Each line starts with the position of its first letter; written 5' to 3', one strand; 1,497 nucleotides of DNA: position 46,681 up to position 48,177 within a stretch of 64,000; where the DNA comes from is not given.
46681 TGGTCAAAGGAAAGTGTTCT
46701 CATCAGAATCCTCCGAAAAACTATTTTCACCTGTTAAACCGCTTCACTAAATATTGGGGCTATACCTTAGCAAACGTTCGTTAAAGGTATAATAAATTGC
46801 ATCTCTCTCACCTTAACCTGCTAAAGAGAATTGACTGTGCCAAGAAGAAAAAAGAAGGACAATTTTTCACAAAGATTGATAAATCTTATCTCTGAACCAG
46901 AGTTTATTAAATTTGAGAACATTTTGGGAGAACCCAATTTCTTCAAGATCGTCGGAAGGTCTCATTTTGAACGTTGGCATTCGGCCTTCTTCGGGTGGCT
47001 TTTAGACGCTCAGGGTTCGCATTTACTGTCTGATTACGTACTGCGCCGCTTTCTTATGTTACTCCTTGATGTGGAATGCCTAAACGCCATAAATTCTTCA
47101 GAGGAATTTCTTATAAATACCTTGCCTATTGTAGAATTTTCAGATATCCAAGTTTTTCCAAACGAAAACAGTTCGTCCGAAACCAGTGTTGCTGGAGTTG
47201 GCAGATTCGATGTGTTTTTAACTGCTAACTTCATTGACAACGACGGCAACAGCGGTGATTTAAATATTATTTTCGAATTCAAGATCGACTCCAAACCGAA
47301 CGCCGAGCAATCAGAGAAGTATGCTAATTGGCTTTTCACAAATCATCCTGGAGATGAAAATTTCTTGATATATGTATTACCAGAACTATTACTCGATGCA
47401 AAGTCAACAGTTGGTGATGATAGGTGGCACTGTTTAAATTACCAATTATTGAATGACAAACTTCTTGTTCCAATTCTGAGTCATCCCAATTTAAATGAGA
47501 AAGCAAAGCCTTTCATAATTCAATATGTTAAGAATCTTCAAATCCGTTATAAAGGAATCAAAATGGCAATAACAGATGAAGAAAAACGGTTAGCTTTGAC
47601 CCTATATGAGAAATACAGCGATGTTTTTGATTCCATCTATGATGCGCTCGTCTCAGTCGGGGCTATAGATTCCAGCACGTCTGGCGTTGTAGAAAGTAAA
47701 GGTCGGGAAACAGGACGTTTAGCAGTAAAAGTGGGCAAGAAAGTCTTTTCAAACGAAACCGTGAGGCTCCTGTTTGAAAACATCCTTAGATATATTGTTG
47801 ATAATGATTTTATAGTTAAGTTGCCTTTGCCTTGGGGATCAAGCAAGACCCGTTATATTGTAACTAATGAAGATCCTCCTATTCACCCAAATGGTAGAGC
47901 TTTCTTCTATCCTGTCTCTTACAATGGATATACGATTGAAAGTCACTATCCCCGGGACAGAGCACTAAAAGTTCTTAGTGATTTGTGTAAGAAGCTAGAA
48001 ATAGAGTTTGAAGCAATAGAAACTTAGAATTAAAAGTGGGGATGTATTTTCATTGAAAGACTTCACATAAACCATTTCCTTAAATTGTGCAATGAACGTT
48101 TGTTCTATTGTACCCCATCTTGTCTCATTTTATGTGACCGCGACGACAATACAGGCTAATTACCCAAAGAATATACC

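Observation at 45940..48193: AT-rich two-gene island: head-to-head PD-(D/E)xK nuclease-like genes with no adjacent methyltransferase - candidate uncharacterised defence module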

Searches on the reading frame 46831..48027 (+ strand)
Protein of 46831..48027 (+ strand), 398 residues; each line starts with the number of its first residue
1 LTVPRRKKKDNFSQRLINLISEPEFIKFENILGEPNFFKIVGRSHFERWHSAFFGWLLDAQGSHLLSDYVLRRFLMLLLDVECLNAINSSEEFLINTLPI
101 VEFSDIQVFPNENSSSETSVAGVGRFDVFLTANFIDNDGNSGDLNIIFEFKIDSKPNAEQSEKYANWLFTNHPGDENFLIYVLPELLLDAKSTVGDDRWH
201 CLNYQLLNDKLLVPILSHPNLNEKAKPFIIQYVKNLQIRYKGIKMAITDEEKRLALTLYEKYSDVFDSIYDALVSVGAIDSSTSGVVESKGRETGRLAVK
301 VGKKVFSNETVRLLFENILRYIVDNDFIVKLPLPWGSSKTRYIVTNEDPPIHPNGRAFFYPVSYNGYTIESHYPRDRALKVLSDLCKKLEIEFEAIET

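Call 3: search_protein_families(library=pfam, proteins=[window:46831-48027:+], max_evalue=1)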
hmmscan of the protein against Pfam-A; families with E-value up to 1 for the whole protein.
window:46831-48027:+ (398 aa): 2 families
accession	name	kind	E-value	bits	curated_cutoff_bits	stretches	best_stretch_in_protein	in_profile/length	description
PF14281.12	PDDEXK_4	-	6.1e-12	46.3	22.3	1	36-233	2-182/183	PD-(D/E)XK nuclease superfamily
PF20306.3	Sp-DndD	-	0.47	11.1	27.2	1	378-397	2-21/51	Small protein found in certain Dnd DNA modification systems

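Call 4: search_protein_families(library=padloc, proteins=[window:46831-48027:+], max_evalue=1)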
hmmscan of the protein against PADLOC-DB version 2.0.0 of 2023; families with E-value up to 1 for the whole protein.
window:46831-48027:+ (398 aa): 8 families
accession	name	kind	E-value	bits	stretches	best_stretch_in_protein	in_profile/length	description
PDLC04972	PDC-S26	-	2.5e-23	81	1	11-274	6-238/397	-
PDLC04977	PDC-S26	-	2.2e-18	64.5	1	13-271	7-235/400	-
PDLC04971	PDC-S26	-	1.5e-12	45.1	1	16-314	14-286/415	-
PDLC04980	PDC-S26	-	5.1e-09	34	1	36-181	32-152/389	-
PDLC04983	PDC-S26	-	5.4e-08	30.6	1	36-181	36-149/413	-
PDLC04974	PDC-S26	-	5.2e-06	24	1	36-167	33-142/401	-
PDLC04981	PDC-S26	-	7.8e-05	20.2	1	26-80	15-69/358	-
PDLC04975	PDC-S26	-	0.0056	14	1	29-80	16-67/351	-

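Call 5: search_protein_families(library=ncbifam, proteins=[window:46831-48027:+], max_evalue=1)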
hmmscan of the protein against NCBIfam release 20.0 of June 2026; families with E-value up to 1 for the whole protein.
window:46831-48027:+ (398 aa): 0 families

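Call 7: search_solved_structures(query=window:46831-48027:+, max_evalue=10, show_alignments=2)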
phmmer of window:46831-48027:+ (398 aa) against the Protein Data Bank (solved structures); distinct sequences matched with E-value up to 10: 1.
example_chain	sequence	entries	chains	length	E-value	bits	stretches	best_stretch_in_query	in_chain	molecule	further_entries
3fes_A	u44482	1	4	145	0.29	13.5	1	119-185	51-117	ATP-dependent Clp endopeptidase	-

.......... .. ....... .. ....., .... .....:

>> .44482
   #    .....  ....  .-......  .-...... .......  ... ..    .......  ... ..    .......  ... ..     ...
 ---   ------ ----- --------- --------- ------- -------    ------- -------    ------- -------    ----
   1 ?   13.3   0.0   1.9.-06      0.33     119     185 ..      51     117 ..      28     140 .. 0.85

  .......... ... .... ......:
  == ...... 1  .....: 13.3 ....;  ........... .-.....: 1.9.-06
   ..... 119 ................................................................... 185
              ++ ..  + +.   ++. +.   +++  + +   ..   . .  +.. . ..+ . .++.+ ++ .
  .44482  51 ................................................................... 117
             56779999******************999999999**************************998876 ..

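Call 9: find_homologous_proteins(query=window:46831-48027:+)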
Query window:46831-48027:+ (398 aa): 336 proteins with E <= 0.001 among 5312 candidates; the best 120 are listed.
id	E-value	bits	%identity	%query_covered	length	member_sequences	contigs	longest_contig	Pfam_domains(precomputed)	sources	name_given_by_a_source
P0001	9.3e-265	896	100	99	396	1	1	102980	PF14281.13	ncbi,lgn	-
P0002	6.1e-207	706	75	99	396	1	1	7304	PF14281.13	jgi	jgi:hypothetical protein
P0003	4.6e-206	703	75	100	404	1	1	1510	PF14281.13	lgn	-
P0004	1.8e-204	697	74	100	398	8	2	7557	PF14281.13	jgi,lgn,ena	-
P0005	3.5e-203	693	75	100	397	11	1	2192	PF14281.13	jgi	jgi:hypothetical protein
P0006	1.2e-202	691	73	99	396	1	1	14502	PF14281.13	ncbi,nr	ncbi:MAG: PD-(D/E)XK nuclease family protein [Chloroflexota bacterium]|nr:PD-(D/E)XK nuclease family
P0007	1.7e-202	691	73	99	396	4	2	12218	PF14281.13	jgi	jgi:hypothetical protein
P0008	4.5e-201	686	73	100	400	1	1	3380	PF14281.13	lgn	-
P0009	4.5e-201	686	73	100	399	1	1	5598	PF14281.13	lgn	-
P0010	8.2e-201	685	73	99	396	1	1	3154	PF14281.13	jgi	jgi:hypothetical protein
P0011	9.8e-201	685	74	99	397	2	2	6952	PF14281.13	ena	-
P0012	1.4e-200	685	74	99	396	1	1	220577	PF14281.13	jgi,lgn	jgi:hypothetical protein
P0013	1.6e-200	684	73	99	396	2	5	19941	PF14281.13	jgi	jgi:hypothetical protein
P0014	1.6e-200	684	73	100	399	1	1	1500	PF14281.13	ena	-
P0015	2.8e-200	684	73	99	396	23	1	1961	PF14281.13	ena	-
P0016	7.5e-200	682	74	99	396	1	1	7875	PF14281.13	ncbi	ncbi:PD-(D/E)XK nuclease family protein [Chloroflexota bacterium]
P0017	3.9e-199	680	73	99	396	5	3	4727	PF14281.13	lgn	-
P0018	4.0e-199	680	75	99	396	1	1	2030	PF14281.13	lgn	-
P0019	5.7e-199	679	73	99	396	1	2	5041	PF14281.13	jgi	jgi:hypothetical protein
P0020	6.2e-199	679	73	99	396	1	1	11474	PF14281.13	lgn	-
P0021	1.8e-198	678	73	99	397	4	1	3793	PF14281.13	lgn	-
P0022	8.2e-198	675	72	99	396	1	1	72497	PF14281.13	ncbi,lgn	-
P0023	8.6e-198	675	71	99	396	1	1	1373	PF14281.13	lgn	-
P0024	9.4e-198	675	72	99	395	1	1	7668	PF14281.13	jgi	jgi:hypothetical protein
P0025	1.3e-197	675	72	99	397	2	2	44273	PF14281.13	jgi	jgi:hypothetical protein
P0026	7.5e-197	672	73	99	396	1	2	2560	PF14281.13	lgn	-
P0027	7.9e-197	672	72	99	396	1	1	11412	PF14281.13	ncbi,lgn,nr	ncbi:MAG: PD-(D/E)XK nuclease family protein [Anaerolineae bacterium]|nr:PD-(D/E)XK nuclease family 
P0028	2.7e-196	670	72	99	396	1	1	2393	PF14281.13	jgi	jgi:hypothetical protein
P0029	1.2e-195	668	74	99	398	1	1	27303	PF14281.13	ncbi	-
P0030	1.6e-195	668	72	99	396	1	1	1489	PF14281.13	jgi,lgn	jgi:hypothetical protein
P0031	1.8e-195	668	72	100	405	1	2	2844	PF14281.13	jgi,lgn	-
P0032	3.5e-195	667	72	99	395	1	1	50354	PF14281.13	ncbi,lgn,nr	ncbi:MAG: PD-(D/E)XK nuclease family protein [Anaerolineae bacterium]|nr:PD-(D/E)XK nuclease family 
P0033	6.9e-195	666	72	99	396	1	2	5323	PF14281.13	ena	-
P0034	4.2e-194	663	71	99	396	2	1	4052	PF14281.13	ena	-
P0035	1.1e-193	662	70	99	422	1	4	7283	PF14281.13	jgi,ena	-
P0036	1.2e-193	662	69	100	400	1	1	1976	PF14281.13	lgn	-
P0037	1.7e-193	661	71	99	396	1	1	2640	PF14281.13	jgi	-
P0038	1.8e-193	661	70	99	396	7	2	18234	PF14281.13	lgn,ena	-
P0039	2.0e-193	661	71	99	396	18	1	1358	PF14281.13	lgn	-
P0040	2.3e-193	661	72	99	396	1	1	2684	PF14281.13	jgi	-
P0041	6.4e-193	659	70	99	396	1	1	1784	PF14281.13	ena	-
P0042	9.5e-193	659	70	99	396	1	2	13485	PF14281.13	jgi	jgi:hypothetical protein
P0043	2.2e-192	658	71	100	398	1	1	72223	PF14281.13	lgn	-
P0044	5.4e-192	656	71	99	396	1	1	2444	PF14281.13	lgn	-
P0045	2.7e-191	654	70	99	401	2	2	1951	PF14281.13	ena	-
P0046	3.8e-191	654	71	98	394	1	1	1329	PF14281.13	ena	-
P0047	8.3e-191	652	70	99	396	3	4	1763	PF14281.13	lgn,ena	-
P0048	3.3e-189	647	75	92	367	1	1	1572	PF14281.13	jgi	jgi:hypothetical protein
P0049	3.8e-189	647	70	100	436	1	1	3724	PF14281.13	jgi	-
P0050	8.8e-189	646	71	99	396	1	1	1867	PF14281.13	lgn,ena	-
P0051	9.0e-189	646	70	99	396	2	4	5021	PF14281.13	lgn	-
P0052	1.1e-188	645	72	96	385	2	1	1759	PF14281.13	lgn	-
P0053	1.8e-188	645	71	99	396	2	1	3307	PF14281.13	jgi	jgi:hypothetical protein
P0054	2.2e-188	644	70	99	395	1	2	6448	PF14281.13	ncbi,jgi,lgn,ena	-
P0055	2.3e-188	644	70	99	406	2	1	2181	PF14281.13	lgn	-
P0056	2.9e-188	644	69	99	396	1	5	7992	PF14281.13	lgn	-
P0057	5.0e-187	640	68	99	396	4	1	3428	PF14281.13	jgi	-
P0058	7.1e-187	639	68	99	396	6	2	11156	PF14281.13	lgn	-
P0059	2.1e-186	638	71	99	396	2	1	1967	PF14281.13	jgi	-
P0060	7.0e-186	636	69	100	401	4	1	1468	PF14281.13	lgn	-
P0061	1.1e-185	635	69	98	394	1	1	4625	PF14281.13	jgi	jgi:hypothetical protein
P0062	2.4e-185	634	68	99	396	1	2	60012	PF14281.13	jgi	jgi:PD-(D/E)XK nuclease superfamily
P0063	7.3e-185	633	69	100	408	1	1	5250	PF14281.13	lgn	-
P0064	7.7e-185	633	68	99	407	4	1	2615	PF14281.13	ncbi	-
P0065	7.9e-185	633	69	99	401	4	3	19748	PF14281.13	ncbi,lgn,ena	-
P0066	1.0e-184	632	74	91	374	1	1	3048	PF14281.13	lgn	-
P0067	3.9e-184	630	69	97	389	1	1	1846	PF14281.13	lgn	-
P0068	5.6e-184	630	67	99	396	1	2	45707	PF14281.13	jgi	jgi:hypothetical protein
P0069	8.5e-184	629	75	90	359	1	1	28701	PF14281.13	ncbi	ncbi:MAG: PD-(D/E)XK nuclease family protein [Chloroflexota bacterium]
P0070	1.1e-183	629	68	99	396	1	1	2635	PF14281.13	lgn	-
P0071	1.2e-183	629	68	99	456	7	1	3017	PF14281.13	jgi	jgi:hypothetical protein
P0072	1.8e-183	628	69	99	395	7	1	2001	PF14281.13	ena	-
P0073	3.2e-183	627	66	99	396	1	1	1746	PF14281.13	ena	-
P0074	6.0e-183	627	66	99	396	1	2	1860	PF14281.13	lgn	-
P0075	1.2e-182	626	66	99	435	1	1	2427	PF14281.13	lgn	-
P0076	1.4e-182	625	68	99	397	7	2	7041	PF14281.13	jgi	-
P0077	1.4e-181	622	70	93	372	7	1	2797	PF14281.13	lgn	-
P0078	1.5e-181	622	68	98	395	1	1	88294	PF14281.13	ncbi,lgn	ncbi:MAG: PD-(D/E)XK nuclease family protein [Gammaproteobacteria bacterium]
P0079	2.7e-181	621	66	99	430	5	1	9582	PF14281.13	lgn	-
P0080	4.6e-181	620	67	99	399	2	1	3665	PF14281.13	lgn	-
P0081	5.0e-181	620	67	99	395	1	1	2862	PF14281.13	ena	-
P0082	5.4e-181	620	67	99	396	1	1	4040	PF14281.13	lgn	-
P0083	1.2e-180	619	66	99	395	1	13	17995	PF14281.13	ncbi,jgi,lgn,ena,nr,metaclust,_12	ncbi:MAG: PD-(D/E)XK nuclease family protein [Lentisphaerae bacterium]|jgi:hypothetical protein|nr:P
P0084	2.4e-180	618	65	99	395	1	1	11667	PF14281.13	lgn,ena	-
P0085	3.3e-180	618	65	99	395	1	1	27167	PF14281.13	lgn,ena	-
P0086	4.6e-180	617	67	99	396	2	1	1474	PF14281.13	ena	-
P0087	1.0e-179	616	66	99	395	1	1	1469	PF14281.13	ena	-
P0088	1.9e-179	615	65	99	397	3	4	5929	PF14281.13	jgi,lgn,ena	-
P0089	2.2e-179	615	66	99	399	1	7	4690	PF14281.13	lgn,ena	-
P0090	1.0e-178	613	68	98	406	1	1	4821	PF14281.13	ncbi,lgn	-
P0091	1.1e-178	613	66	99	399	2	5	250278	PF14281.13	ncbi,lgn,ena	-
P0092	1.3e-178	612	65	99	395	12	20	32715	PF14281.13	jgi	jgi:hypothetical protein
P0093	1.7e-178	612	65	99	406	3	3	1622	PF14281.13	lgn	-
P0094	2.0e-178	612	67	95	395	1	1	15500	PF14281.13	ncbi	-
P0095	4.2e-178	611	66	98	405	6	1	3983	PF14281.13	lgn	-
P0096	4.5e-178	610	66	99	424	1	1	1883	PF14281.13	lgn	-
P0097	4.5e-178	610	67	99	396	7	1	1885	PF14281.13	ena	-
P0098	7.4e-178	610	66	98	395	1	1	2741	PF14281.13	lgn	-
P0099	7.8e-178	610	67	99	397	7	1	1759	PF14281.13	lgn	-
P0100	1.2e-177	609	64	99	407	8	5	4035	PF14281.13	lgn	-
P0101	1.8e-177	609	66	99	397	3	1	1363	PF14281.13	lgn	-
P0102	1.8e-177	608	66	99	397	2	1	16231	PF14281.13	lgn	-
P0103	2.8e-177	608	64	99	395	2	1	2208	PF14281.13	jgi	-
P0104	4.5e-177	607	66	99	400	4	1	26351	PF14281.13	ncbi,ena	-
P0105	1.4e-176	606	65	100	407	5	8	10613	PF14281.13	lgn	-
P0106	2.0e-176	605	66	99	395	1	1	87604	PF14281.13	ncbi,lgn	-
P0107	2.9e-176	605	67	97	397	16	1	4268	PF14281.13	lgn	-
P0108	8.7e-176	603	64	99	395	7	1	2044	PF14281.13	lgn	-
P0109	1.0e-175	603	65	99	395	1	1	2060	PF14281.13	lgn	-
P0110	1.3e-175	602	66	99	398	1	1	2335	PF14281.13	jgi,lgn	-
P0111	1.3e-174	599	66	98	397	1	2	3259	PF14281.13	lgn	-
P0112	2.2e-174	598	66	98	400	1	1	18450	PF14281.13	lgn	-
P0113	2.7e-174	598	64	99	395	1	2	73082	PF14281.13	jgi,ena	jgi:hypothetical protein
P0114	2.7e-174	598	68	93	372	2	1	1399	PF14281.13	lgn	-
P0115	3.4e-174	598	67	98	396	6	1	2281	PF14281.13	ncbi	-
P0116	3.8e-174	598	64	97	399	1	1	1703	PF14281.13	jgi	jgi:hypothetical protein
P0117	4.8e-174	597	66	98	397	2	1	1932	PF14281.13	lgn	-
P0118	7.9e-174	597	66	98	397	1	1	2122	PF14281.13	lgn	-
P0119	1.2e-173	596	63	99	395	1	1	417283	PF14281.13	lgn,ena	-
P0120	3.2e-173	594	64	99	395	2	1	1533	PF14281.13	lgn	-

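Call 11: find_encoding_contigs(protein=P0001, flank=10000, max_places=3)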
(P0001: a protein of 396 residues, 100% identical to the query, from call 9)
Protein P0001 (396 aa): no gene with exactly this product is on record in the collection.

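Call 12: find_encoding_contigs(protein=P0012, flank=8000, max_places=3)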
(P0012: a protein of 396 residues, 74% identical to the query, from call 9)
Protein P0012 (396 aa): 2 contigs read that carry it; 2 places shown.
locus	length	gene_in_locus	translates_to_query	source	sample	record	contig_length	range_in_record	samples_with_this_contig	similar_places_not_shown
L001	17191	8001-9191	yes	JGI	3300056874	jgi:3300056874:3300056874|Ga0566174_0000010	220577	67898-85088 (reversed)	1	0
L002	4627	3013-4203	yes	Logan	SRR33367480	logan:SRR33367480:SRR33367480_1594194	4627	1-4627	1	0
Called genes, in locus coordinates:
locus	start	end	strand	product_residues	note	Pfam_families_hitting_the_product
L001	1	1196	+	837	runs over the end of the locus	PF02638:GHL10, PF13200:DUF4015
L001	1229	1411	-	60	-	-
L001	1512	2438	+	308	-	PF01116:F_bP_aldolase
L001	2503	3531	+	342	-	PF00044:Gp_dh_N, PF02800:Gp_dh_C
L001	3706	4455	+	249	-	PF00121:TIM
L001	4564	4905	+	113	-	PF03840:SecG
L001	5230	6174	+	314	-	PF04015:DUF362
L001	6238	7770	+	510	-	PF12801:Fer4_5, PF00037:Fer4 (faint), PF13187:Fer4_9 (faint), PF13484:Fer4_16 (faint), PF12801:Fer4_5 (weak), PF12838:Fer4_7 (faint), PF13237:Fer4_10 (faint), PF12837:Fer4_6 (faint)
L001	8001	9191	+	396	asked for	PF14281:PDDEXK_4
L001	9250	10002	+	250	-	PF14511:RE_EcoO109I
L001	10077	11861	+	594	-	PF00501:AMP-binding, PF13193:AMP-binding_C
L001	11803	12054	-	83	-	-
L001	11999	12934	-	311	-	PF04055:Radical_SAM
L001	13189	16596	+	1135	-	PF02574:S-methyl_trans, PF00809:Pterin_bind, PF02607:B12-binding_2, PF02310:B12-binding, PF02965:Met_synt_B12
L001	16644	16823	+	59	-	PF00301:Rubredoxin, PF21349:RUBY_RBDX (faint)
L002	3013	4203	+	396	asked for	PF14281:PDDEXK_4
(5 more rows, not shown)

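Call 13: find_encoding_contigs(protein=P0078, flank=8000, max_places=3)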
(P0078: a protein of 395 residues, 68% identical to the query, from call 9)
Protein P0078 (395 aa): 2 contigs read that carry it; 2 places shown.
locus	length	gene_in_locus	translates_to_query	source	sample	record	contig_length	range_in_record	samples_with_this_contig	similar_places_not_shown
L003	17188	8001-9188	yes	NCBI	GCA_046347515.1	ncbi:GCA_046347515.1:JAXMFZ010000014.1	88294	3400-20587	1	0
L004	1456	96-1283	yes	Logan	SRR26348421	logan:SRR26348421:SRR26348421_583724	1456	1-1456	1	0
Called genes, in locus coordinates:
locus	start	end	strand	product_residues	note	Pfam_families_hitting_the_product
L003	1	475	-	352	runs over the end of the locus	PF13406:SLT_2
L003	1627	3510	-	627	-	PF03717:PBP_dimer, PF00905:Transpeptidase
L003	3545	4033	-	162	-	PF04093:MreD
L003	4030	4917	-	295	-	PF04085:MreC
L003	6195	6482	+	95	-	PF02686:GatC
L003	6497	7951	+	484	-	PF01425:Amidase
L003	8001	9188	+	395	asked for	PF14281:PDDEXK_4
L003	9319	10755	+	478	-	PF02934:GatB_N, PF02637:GatB_Yqey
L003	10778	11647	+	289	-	PF01430:HSP33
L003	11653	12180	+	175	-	-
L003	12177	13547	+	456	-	PF01225:Mur_ligase, PF08245:Mur_ligase_M, PF02875:Mur_ligase_C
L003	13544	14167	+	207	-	PF02441:Flavoprotein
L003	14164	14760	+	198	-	PF02190:LON_substr_bdg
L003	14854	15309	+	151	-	PF01322:Cytochrom_C_2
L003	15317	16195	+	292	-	PF13442:Cytochrome_CBB3 (faint), PF00034:Cytochrom_C (weak)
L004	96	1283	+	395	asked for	PF14281:PDDEXK_4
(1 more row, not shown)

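Call 15: find_related_loci(query=window:46831-48027:+, collection=genome_contigs, flank=6000)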
Query window:46831-48027:+ (398 aa) in genome_contigs; peptide patterns used: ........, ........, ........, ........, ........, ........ (x = any residue, [..] = any of these).
118 stretches matched a pattern; 16 encode a relative of the query (tblastn E <= 1e-3); 16 distinct loci.
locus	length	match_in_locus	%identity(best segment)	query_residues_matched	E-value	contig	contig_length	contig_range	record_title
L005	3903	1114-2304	74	2-398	0e+0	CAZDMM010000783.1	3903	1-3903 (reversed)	MAG TPA_asm: uncultured Caldilineaceae bacterium isolate binchicken_co130_5 genome assembly, contig: NODE_12606_length_3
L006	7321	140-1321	68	5-398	0e+0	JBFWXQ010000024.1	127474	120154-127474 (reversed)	MAG: Blastocatellales bacterium isolate CA_2019_TPBS_144 NODE_1258_length_127474_cov_23.943359_TPBS, whole genome shotgu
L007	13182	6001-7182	66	5-398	3e-178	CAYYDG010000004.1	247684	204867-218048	MAG TPA_asm: uncultured Heliomicrobium sp. isolate binchicken_co276_100 genome assembly, contig: NODE_38_length_247684_c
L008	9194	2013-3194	66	5-398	9e-173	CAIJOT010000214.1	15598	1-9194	MAG: uncultured delta proteobacterium isolate AlinenSediments_bin-2384 genome assembly, contig: bin-2384:214/342, whole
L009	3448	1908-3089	64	5-398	1e-179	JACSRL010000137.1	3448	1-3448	MAG: Anaerolinea sp. isolate CH3 contig-70_38359, whole genome shotgun sequence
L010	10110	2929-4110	60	5-398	2e-169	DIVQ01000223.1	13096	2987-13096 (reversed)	MAG TPA_asm: Anaerolineales bacterium UBA6128 UBA6128_contig_51896, whole genome shotgun sequence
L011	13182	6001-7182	62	2-397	2e-169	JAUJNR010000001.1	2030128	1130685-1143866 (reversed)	MAG: Pyrinomonadaceae bacterium isolate YX2bin36 opera_contig_1, whole genome shotgun sequence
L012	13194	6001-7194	61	1-398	3e-164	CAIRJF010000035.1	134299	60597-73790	MAG: uncultured Verrucomicrobia subdivision 3 bacterium isolate AM2_bin-1229 genome assembly, contig: bin-1229:35/40, wh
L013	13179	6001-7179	60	6-398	6e-162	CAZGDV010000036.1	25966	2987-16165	MAG TPA_asm: uncultured Dehalococcoidia bacterium isolate binchicken_co334_68 genome assembly, contig: NODE_3102_length_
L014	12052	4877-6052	62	6-396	1e-161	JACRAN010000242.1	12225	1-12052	MAG: Bacteroidetes bacterium isolate NC_groundwater_1594_Pr3_B-0.1um_54_10 SR-2_scaffold_141_2855377, whole genome shotg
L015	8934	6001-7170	57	8-398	5e-154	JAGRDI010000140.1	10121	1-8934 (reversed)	MAG: Anaerolineales bacterium isolate HKST-UBA48 2012-05-30_1_(paired)_contig_232949, whole genome shotgun sequence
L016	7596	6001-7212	57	1-398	2e-153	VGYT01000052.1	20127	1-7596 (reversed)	MAG: Planctomycetota bacterium isolate M_DeepCast_400m_m2_048 M_DeepCast_400m_m2_048_Ga0194112_10004072, whole genome sh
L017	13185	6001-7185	60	3-396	1e-164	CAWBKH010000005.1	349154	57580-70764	MAG: uncultured Verrucomicrobiae bacterium isolate MFD03044.bin.1.108 genome assembly, contig: contig_32038, whole genom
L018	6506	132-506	72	274-398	7e-58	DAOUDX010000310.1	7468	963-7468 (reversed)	MAG TPA_asm: Anaerolineae bacterium isolate N2_102 k133_1953607, whole genome shotgun sequence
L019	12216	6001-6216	69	1-72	3e-27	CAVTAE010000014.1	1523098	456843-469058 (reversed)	MAG: uncultured Trueperaceae bacterium isolate MFD04651.bin.2.182 genome assembly, contig: contig_581, whole genome shot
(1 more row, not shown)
